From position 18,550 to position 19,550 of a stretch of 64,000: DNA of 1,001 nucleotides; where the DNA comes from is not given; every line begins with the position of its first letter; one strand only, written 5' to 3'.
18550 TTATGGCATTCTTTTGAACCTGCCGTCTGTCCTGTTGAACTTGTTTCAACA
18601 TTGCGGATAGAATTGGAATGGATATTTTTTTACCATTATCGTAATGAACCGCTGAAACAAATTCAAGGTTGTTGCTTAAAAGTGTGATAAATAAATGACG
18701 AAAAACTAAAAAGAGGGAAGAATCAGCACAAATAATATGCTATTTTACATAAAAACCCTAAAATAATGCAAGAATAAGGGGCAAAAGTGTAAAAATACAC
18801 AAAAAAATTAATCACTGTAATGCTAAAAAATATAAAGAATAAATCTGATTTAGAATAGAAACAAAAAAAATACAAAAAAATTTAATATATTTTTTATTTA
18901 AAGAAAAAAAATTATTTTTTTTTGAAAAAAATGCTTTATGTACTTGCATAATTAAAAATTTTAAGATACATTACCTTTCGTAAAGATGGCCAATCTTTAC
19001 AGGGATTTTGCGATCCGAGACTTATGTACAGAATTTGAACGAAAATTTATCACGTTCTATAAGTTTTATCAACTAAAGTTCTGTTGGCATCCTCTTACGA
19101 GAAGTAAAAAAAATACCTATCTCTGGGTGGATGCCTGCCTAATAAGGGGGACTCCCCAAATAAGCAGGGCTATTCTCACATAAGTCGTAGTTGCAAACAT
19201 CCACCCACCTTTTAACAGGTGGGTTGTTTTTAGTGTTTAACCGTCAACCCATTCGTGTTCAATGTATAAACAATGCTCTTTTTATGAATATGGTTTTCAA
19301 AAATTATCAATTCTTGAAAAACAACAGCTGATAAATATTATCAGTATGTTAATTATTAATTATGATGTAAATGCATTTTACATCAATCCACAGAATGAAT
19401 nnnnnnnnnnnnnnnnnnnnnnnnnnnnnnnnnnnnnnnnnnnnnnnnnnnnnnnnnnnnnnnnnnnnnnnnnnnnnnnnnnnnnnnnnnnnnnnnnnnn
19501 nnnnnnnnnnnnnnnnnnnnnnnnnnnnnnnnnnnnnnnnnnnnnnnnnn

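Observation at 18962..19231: Unclassified structured leader with mutually exclusive antiterminator and terminator helices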

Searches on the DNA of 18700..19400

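Call 4: search_rna_families(source=window, start=18700, end=19400, threshold=evalue, max_evalue=10, show_alignments=3)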
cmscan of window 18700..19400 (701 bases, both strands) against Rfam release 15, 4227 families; matches with E-value up to 10: 5.
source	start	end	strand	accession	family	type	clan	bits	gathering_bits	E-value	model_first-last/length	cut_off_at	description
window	18970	19062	-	RF00335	snoZ13_snr52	Gene; snRNA; snoRNA; CD-box;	-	23.8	47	0.078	1-101/101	no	Small nucleolar RNA Z13/snr52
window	19224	19292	+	RF01634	ceN44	Gene; snRNA; snoRNA; CD-box;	-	22.9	70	0.031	1-74/74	no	Caenorhabditis snoRNA ceN44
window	19168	19234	+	RF02074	STnc240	Gene; sRNA;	-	19.8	55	3.4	1-77/77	no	Enterobacterial sRNA STnc240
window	19193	19268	-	RF02074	STnc240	Gene; sRNA;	-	18.3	55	6.9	1-77/77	no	Enterobacterial sRNA STnc240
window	19079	19142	+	RF02097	mir-1662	Gene; miRNA;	-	17.4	85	1.7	1-66/66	no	mir-1662 microRNA precursor family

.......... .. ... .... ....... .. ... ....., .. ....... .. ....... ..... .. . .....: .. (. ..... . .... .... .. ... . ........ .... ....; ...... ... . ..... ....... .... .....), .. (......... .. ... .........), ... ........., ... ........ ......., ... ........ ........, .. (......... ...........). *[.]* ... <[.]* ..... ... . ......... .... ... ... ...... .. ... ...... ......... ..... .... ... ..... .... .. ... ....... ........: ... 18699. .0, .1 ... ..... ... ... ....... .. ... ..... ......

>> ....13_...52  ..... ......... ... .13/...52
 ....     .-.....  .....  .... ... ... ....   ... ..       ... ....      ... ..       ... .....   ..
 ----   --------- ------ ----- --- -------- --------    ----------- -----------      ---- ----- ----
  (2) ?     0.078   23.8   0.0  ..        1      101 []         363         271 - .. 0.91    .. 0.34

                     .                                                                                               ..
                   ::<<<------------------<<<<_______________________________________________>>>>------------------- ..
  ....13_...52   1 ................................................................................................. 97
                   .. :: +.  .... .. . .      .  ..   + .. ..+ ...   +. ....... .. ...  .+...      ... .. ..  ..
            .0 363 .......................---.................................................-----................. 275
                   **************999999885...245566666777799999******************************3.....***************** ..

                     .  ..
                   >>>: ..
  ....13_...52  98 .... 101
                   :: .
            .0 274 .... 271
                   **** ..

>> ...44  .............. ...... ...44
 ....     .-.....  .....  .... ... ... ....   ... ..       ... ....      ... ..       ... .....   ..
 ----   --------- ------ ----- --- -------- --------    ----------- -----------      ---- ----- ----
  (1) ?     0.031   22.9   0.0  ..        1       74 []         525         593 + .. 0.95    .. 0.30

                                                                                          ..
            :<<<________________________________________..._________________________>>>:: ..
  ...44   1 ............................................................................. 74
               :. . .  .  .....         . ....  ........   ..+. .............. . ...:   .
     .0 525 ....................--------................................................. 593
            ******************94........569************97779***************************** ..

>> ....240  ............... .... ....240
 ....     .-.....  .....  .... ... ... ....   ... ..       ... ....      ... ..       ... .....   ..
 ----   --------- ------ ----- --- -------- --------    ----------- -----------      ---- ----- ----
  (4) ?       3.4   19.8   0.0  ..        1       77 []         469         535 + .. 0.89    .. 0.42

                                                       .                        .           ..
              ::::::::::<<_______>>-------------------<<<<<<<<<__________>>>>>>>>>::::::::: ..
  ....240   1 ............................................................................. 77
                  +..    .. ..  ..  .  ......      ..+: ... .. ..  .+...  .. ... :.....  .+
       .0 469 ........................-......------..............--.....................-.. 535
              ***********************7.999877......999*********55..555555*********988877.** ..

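Call 51: search_rna_families(source=window, start=19100, end=19250, threshold=evalue, max_evalue=10, show_alignments=4)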
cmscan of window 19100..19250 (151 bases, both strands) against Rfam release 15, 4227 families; matches with E-value up to 10: 6.
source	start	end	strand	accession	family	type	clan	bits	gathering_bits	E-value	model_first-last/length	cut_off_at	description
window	19168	19234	+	RF02074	STnc240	Gene; sRNA;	-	19.8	55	0.74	1-77/77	no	Enterobacterial sRNA STnc240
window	19144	19225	+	RF02568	UptR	Gene; sRNA;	-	15.4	100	2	1-92/92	no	Escherichia coli small RNA (uptR) gene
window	19203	19227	+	RF01329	CRISPR-DR15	Gene; CRISPR;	-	12.2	36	8.7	7-31/37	no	CRISPR RNA direct repeat element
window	19132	19169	-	RF04081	mir-1992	Gene; miRNA;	-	11.8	70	6.2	1-75/75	no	mir-1992 microRNA precursor family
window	19107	19168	-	RF00110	RybB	Gene; sRNA;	-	10.9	40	6.1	1-79/79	no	RybB RNA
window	19132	19232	+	RF02837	anti-hemB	Gene; sRNA;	-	10.4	49.5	4.3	1-81/81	no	Burkholderia RNA 7 (anti-hemB)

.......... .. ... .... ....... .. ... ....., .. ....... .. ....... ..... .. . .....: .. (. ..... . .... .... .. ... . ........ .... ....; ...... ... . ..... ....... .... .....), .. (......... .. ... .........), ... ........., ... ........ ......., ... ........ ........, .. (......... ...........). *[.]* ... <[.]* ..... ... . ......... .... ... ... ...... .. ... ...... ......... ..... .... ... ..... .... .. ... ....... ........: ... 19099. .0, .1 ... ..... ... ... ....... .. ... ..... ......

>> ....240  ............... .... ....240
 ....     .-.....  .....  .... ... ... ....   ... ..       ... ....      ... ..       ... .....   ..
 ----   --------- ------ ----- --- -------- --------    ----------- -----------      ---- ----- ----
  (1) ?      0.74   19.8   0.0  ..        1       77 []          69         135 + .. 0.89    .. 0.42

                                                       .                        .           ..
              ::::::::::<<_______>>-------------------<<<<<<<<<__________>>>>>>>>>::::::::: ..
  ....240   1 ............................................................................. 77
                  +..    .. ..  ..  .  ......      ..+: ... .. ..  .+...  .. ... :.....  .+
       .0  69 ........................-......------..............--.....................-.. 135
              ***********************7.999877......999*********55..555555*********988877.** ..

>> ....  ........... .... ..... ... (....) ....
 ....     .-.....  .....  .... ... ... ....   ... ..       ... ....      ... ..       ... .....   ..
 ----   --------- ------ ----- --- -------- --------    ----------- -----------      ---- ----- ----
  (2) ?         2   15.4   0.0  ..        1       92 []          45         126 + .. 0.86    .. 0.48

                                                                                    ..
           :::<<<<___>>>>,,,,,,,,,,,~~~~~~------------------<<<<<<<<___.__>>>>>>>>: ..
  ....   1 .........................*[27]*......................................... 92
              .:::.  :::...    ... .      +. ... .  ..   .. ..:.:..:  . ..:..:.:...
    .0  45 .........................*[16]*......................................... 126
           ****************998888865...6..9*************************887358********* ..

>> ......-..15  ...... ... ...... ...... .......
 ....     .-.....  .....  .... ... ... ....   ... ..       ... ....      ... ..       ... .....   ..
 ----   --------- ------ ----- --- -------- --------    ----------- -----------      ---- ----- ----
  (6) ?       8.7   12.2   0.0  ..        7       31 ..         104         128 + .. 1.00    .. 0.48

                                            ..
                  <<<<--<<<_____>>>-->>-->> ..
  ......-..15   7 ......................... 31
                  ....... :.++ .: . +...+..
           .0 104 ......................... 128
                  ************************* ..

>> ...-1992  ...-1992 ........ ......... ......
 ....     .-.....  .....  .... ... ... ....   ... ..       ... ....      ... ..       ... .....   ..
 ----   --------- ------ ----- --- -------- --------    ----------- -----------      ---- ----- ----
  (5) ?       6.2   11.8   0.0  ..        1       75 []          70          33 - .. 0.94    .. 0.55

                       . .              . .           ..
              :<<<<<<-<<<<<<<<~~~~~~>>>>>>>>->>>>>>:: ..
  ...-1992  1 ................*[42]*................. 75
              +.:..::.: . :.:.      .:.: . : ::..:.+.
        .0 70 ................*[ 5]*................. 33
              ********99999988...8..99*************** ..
